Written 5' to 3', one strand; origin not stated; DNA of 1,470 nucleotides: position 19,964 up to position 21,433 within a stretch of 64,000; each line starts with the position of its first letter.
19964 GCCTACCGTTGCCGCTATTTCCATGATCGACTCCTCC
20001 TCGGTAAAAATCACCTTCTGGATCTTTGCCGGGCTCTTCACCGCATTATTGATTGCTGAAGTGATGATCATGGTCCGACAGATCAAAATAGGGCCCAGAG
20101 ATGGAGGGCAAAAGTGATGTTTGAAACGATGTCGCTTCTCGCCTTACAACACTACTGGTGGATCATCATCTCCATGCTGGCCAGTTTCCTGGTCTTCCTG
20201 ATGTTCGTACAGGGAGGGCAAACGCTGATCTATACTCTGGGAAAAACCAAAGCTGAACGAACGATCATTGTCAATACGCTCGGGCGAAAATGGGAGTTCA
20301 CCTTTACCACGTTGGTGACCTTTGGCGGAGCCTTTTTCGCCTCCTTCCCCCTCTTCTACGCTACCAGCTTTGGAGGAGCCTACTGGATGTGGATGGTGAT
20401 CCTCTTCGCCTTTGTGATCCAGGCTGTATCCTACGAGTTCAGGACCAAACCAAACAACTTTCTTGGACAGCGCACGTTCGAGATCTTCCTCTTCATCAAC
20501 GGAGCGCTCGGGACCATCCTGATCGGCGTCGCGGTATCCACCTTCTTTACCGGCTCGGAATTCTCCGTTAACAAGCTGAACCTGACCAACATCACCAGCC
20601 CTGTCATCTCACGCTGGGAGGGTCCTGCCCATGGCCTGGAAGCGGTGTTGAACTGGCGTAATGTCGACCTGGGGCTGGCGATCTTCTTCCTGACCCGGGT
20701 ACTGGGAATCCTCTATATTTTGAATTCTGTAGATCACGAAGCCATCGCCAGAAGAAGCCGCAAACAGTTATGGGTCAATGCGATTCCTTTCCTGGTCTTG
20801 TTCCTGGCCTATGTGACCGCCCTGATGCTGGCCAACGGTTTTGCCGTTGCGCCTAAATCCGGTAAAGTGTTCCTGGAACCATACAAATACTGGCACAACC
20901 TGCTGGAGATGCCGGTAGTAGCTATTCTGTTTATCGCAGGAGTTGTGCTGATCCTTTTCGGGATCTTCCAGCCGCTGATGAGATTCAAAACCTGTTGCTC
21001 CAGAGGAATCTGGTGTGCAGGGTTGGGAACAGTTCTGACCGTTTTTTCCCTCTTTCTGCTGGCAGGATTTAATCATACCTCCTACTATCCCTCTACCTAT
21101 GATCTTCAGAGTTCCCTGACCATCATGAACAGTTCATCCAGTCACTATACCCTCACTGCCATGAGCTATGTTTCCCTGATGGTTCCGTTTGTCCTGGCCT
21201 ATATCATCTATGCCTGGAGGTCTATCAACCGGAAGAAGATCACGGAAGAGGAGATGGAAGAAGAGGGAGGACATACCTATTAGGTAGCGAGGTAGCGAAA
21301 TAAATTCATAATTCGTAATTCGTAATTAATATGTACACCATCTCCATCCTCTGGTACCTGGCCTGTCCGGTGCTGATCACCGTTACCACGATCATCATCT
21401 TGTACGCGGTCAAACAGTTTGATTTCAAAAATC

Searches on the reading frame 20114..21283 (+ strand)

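Call 45: search_protein_families(library=pfam, proteins=[window:20114-21283:+], max_evalue=0.001)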
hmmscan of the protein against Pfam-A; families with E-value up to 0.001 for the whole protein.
window:20114-21283:+ (389 aa): 1 family
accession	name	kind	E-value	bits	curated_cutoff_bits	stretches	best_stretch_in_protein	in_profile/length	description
PF02322.20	Cyt_bd_oxida_II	-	1.6e-66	225.1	35.6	1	11-370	1-301/302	Cytochrome bd terminal oxidase subunit II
